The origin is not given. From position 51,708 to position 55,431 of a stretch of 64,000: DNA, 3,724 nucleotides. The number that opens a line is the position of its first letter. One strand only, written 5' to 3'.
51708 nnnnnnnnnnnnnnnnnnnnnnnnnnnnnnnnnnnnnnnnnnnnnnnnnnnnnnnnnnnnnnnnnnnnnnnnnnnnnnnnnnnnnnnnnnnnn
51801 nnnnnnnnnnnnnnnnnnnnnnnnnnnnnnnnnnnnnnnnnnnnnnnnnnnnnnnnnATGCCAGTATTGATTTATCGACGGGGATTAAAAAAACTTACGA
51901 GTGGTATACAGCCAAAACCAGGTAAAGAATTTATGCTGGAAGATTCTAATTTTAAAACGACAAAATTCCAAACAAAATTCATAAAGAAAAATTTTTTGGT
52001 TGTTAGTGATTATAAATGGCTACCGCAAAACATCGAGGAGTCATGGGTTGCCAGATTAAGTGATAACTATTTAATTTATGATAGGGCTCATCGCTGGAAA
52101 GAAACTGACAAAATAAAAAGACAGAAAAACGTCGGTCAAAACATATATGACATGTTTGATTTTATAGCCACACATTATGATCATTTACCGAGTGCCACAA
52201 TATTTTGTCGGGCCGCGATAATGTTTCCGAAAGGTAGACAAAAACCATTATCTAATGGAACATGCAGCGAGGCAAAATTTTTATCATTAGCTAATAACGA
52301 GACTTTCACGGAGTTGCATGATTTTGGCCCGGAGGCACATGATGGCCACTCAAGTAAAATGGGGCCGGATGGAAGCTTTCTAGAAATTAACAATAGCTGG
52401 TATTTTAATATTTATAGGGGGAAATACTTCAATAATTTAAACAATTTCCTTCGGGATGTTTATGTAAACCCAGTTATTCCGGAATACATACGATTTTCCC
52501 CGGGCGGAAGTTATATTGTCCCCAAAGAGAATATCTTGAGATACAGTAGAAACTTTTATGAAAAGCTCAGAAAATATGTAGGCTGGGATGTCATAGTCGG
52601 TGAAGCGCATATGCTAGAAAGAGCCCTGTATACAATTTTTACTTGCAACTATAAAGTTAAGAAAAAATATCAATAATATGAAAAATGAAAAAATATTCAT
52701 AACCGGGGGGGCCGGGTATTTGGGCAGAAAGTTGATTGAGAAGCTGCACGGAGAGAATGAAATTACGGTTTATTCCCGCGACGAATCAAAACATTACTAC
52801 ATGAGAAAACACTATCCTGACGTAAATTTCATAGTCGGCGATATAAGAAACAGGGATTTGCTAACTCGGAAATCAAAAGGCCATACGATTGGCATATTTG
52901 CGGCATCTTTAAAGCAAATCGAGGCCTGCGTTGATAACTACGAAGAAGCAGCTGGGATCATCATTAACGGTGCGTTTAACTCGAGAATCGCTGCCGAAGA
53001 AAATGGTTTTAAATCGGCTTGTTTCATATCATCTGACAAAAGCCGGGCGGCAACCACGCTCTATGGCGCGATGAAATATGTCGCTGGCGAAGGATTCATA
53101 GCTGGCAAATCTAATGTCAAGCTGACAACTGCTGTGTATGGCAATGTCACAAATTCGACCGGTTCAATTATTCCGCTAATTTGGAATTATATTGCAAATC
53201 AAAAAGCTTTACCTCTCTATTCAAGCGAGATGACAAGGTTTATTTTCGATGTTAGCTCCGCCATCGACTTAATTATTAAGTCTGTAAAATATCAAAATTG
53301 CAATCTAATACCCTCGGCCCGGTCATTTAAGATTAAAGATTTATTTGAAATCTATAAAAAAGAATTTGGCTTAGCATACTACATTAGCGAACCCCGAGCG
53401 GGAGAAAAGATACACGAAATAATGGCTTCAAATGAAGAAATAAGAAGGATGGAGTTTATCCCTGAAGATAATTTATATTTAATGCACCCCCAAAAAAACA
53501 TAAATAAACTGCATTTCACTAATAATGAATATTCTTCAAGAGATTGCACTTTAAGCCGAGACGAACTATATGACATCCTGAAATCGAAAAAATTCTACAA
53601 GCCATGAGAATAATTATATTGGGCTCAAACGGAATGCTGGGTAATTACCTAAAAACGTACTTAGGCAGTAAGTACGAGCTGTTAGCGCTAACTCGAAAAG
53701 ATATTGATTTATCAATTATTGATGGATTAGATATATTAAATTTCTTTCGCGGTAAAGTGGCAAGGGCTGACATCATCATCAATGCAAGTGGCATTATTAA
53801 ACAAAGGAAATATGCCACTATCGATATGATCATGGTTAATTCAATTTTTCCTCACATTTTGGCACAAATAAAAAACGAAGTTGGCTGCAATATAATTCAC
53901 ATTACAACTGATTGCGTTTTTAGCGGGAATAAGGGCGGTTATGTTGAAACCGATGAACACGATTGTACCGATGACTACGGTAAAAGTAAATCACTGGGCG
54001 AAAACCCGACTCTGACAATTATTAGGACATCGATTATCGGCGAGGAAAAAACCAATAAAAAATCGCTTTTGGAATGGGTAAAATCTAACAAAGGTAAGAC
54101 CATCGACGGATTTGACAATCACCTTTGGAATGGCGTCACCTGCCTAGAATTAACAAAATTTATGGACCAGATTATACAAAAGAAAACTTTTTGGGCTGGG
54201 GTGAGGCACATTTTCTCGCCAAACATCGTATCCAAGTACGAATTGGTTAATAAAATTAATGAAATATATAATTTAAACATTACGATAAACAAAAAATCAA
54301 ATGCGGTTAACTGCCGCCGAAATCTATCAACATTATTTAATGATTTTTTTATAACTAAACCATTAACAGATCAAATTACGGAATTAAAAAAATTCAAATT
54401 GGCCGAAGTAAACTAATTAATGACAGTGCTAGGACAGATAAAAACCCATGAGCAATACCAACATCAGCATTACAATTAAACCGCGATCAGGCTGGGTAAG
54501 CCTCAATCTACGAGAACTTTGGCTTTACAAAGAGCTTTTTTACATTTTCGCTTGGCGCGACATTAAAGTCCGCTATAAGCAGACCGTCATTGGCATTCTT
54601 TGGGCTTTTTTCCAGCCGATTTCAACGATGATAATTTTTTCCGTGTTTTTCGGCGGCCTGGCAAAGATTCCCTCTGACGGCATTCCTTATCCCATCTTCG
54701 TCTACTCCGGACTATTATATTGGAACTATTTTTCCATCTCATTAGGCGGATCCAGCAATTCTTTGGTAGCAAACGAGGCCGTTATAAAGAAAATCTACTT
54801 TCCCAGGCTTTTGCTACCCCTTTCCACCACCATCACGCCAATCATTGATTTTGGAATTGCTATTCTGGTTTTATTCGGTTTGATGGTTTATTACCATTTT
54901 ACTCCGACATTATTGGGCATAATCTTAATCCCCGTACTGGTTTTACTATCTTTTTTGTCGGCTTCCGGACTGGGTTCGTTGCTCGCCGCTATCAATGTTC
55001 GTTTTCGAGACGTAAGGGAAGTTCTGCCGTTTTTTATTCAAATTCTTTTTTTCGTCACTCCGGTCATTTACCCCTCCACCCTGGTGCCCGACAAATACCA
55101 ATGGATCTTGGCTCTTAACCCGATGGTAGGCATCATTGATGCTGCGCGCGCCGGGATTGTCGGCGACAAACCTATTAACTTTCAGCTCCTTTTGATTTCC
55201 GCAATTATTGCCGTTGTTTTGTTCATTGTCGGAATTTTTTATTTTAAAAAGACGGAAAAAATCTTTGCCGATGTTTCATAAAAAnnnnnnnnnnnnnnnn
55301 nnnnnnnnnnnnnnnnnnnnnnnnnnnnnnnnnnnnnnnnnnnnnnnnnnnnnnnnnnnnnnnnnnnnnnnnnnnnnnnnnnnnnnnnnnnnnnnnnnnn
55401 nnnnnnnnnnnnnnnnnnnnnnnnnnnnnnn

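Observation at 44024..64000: Twenty-kilobase glycan locus encoding four activated 6-deoxy sugar pathways with ABC-transporter-dependent export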

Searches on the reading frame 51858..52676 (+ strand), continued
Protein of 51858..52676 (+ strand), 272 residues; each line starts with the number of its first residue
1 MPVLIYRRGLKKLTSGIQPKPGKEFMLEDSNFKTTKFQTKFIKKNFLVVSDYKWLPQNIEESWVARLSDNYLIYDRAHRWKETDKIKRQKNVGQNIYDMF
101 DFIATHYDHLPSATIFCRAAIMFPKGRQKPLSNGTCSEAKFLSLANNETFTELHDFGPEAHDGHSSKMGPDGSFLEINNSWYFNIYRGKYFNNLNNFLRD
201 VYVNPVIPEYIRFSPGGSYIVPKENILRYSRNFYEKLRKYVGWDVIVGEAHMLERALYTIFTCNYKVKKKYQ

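Call 94: search_protein_families(library=phrogs, proteins=[L168:12964-13740:+, L168:14103-14708:+, L168:14715-15080:+, L168:17052-17801:+, L168:17858-18244:+, L168:49-1086:+, L167:14725-15327:+, L167:15332-15688:+, L167:17687-18439:+, L167:13809-14648:+], max_evalue=0.001)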
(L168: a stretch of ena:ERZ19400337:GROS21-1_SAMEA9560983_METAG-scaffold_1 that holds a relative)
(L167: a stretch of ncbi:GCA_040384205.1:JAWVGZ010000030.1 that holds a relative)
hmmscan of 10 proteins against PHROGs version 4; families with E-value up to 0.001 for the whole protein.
L168:12964-13740:+ (258 aa): 8 families
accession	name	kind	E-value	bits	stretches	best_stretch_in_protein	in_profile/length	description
phrog_170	-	other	6.8e-59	200.9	1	10-255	51-279/323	PhoH-like phosphate starvation-inducible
phrog_2765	-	other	8.5e-43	147.8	1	34-247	219-437/443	PhoH-like phosphate starvation-inducible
phrog_325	-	DNA, RNA and nucleotide metabolism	5.1e-09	36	1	166-205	575-614/986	Dda-like helicase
phrog_4412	-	DNA, RNA and nucleotide metabolism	1.2e-07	31.4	0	47-95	330-376/743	exonuclease V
phrog_979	-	head and packaging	1.9e-07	31.2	1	40-193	145-291/642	terminase large subunit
phrog_32482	-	other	1.4e-05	25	1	77-253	409-583/589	PhoH-like phosphate starvation-inducible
phrog_2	-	head and packaging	9.5e-05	22.3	1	51-203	268-403/807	terminase large subunit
phrog_2488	-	DNA, RNA and nucleotide metabolism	0.00038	20.3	0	166-223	175-228/579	DNA helicase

L168:14103-14708:+ (201 aa): 0 families

L168:14715-15080:+ (121 aa): 0 families

L168:17052-17801:+ (249 aa): 0 families

L168:17858-18244:+ (128 aa): 0 families

L168:49-1086:+ (345 aa): 2 families
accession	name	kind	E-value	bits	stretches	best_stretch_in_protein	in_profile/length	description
phrog_9582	-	other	2.8e-55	188.8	1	2-340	3-340/353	dehydrogenase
phrog_17890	-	unknown function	5.4e-05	23.2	1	138-243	144-246/346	-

L167:14725-15327:+ (200 aa): 0 families

L167:15332-15688:+ (118 aa): 0 families

L167:17687-18439:+ (250 aa): 0 families

L167:13809-14648:+ (279 aa): 7 families
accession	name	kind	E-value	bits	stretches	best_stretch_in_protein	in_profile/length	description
phrog_170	-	other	1.6e-61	209.6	1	19-254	57-289/323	PhoH-like phosphate starvation-inducible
phrog_2765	-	other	4.2e-45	155.4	1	30-235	227-436/443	PhoH-like phosphate starvation-inducible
phrog_325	-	DNA, RNA and nucleotide metabolism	1.2e-07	31.4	1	37-79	470-517/986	Dda-like helicase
phrog_4412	-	DNA, RNA and nucleotide metabolism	7.3e-07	28.9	1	39-195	332-461/743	exonuclease V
phrog_2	-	head and packaging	7.1e-05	22.7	1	28-170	258-378/807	terminase large subunit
phrog_979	-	head and packaging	0.0004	20.2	0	31-179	147-288/642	terminase large subunit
phrog_3277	-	DNA, RNA and nucleotide metabolism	0.0005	20.9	0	53-93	11-51/168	DnaC-like helicase loader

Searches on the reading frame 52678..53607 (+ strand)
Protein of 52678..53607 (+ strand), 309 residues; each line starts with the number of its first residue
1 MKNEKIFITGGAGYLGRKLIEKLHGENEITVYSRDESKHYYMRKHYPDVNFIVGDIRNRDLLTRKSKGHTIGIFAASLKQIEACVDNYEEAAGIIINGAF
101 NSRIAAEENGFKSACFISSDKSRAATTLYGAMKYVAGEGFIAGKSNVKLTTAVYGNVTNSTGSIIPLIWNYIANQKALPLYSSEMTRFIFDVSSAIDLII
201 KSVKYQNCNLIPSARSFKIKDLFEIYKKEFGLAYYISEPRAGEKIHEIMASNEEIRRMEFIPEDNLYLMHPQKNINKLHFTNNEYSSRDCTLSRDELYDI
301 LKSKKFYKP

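Call 4: search_protein_families(library=ncbifam, proteins=[window:52678-53607:+], max_evalue=0.001)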
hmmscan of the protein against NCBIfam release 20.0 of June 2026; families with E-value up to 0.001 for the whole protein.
window:52678-53607:+ (309 aa): 8 families
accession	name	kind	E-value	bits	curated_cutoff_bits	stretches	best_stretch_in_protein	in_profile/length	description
TIGR03589.1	PseB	equivalog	6.5e-44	150.2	407.75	1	2-277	3-287/324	UDP-N-acetylglucosamine 4,6-dehydratase (inverting)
TIGR04130.1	FnlA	equivalog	8.9e-28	97.1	730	1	2-271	3-284/337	UDP-N-acetylglucosamine 4,6-dehydratase/5-epimerase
NF004849.1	PRK06200.1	equivalog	1.9e-05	24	330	1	2-60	5-65/269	3-(cis-5,6-dihydroxycyclohexa-1,3-dien-1-yl)propanoate dehydrogenase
TIGR03466.1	HpnA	hypoth_equivalog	0.00021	20.3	367.65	1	5-119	2-113/327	hopanoid-associated sugar epimerase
TIGR01179.1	galE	equivalog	0.00021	20.2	262.3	1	5-75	1-78/332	UDP-glucose 4-epimerase GalE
NF041293.1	G6PDh_Azf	equivalog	0.00029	20.3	400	1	3-124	2-120/252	NAD-dependent glucose-6-phosphate dehydrogenase Azf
NF050030.1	thlkprotThyD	equivalog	0.00053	19.2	400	1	5-52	2-52/305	thylakoid membrane protein ThyD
NF042422.1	oxyalk_red_OleD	equivalog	0.00065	19.2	580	0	5-91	2-85/329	2-alkyl-3-oxoalkanoate reductase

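Call 44: search_protein_families(library=pfam, proteins=[window:52678-53607:+], max_evalue=0.01)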
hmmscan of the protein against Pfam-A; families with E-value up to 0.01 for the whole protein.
window:52678-53607:+ (309 aa): 6 families
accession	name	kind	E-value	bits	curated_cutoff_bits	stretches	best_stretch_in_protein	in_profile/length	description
PF02719.21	Polysacc_synt_2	-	5.4e-36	124.7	20.2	1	6-258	1-282/293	Polysaccharide biosynthesis protein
PF01370.27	Epimerase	-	4.1e-09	36.7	20.9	1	6-120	1-116/240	NAD dependent epimerase/dehydratase family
PF01073.25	3Beta_HSD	-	1.3e-07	31.3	22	1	8-119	2-116/280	3-beta hydroxysteroid dehydrogenase/isomerase family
PF13460.12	NAD_binding_10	-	6.9e-05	23.2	27.2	1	10-119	1-98/184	NAD(P)H-binding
PF02254.24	TrkA_N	-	0.00045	21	23.8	1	11-64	5-57/116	TrkA-N domain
PF16363.11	GDP_Man_Dehyd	-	0.0032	17.4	27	0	7-65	1-70/332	GDP-mannose 4,6 dehydratase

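Call 45: search_solved_structures(query=window:52678-53607:+, max_evalue=1e-8)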
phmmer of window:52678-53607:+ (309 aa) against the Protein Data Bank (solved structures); distinct sequences matched with E-value up to 1e-8: 11.
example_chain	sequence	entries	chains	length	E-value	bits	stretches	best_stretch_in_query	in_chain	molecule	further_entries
4tqg_A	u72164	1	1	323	1.2e-32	116.9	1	4-302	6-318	Putative dTDP-d-glucose 4 6-dehydratase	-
2gn4_A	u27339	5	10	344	5.2e-28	101.6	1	2-260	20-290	UDP-GlcNAc C6 dehydratase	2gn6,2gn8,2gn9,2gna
4j2o_A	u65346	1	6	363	4.7e-24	88.7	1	2-257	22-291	UDP-N-acetylglucosamine 4,6-dehydratase/5-epimerase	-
3vvb_A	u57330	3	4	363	3.1e-22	82.7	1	6-262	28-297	CapE | Capsular polysaccharide synthesis enzyme Cap8E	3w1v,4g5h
3vvc_A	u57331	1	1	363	1.1e-21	80.9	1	6-262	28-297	Capsular polysaccharide synthesis enzyme Cap8E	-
6bwc_A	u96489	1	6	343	1.2e-19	74.2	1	2-249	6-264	Polysaccharide biosynthesis protein CapD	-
5bjy_A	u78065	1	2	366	2.5e-12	50.2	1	26-256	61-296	WlaL protein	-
5bjw_A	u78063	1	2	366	1.2e-11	47.9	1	26-256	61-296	WlaL protein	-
5bju_A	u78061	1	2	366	3.2e-11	46.5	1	26-256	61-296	WlaL protein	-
5bjx_A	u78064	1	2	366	8.4e-11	45.2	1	26-256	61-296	WlaL protein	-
5bjv_A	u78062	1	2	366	1e-09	41.6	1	26-256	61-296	WlaL protein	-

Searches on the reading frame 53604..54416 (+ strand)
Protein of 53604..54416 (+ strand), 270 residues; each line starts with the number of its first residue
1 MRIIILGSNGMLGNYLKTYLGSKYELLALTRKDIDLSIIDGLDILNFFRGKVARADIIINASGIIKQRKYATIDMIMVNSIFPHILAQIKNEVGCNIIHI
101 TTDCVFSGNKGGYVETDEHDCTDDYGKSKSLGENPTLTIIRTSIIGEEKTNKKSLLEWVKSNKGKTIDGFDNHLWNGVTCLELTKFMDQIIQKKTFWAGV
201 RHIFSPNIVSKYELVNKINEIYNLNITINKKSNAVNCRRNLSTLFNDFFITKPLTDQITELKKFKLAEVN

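Call 5: search_protein_families(library=ncbifam, proteins=[window:53604-54416:+], max_evalue=0.001)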
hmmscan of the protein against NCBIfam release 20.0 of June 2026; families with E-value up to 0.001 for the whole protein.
window:53604-54416:+ (270 aa): 3 families
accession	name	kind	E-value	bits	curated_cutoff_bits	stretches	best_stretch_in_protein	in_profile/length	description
TIGR01214.1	rmlD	equivalog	6.1e-21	74.7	224.05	1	2-226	1-230/285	dTDP-4-dehydrorhamnose reductase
NF007440.0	PRK09987.1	equivalog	7.6e-08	32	308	1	1-145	1-154/299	dTDP-4-dehydrorhamnose reductase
NF005754.0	PRK07578.1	equivalog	7.8e-05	22.6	167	1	1-71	1-72/200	short chain dehydrogenase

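Call 46: search_solved_structures(query=window:53604-54416:+, max_evalue=0.00001)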
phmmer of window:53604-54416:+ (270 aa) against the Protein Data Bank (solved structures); distinct sequences matched with E-value up to 0.00001: 4.
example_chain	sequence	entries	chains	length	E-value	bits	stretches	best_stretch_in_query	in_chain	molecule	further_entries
2ggs_A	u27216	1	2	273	5.6e-14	55.3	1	1-226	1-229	273aa long hypothetical dTDP-4-dehydrorhamnose reductase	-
1vl0_A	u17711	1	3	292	4.6e-12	49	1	1-228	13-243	DTDP-4-dehydrorhamnose reductase, rfbD ortholog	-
3sc6_A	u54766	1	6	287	2.5e-07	33.5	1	2-228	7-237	dTDP-4-dehydrorhamnose reductase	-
4wpg_A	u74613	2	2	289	3.1e-06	29.9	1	3-134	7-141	dTDP-4-dehydrorhamnose reductase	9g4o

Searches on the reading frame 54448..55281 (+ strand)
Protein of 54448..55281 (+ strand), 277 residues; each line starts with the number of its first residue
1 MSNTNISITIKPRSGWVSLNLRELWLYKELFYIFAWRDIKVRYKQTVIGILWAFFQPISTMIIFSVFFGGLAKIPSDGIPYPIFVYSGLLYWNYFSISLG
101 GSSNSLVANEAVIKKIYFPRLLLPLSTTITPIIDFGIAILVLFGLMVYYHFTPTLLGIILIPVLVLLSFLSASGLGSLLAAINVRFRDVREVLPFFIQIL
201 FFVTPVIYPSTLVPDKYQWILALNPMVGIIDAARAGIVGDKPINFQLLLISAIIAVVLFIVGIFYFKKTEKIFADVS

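Call 5: search_protein_families(library=ncbifam, proteins=[window:54448-55281:+], max_evalue=0.001)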
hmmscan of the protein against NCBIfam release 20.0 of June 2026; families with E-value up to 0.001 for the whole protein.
window:54448-55281:+ (277 aa): 3 families
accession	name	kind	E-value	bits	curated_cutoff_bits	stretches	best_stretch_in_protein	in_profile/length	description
NF050109.1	galactan_ABC_perm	equivalog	1.3e-21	77.3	380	1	21-267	14-262/272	galactan export ABC transporter permease subunit Wzm/RfbD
NF050053.1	CapPschTportKpsM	equivalog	5.7e-13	49.4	300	1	32-273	6-255/257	capsule polysaccharide transporter KpsM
NF011648.0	PRK15066.1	subfamily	0.00026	20.6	225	1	54-266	29-249/257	ABC transporter permease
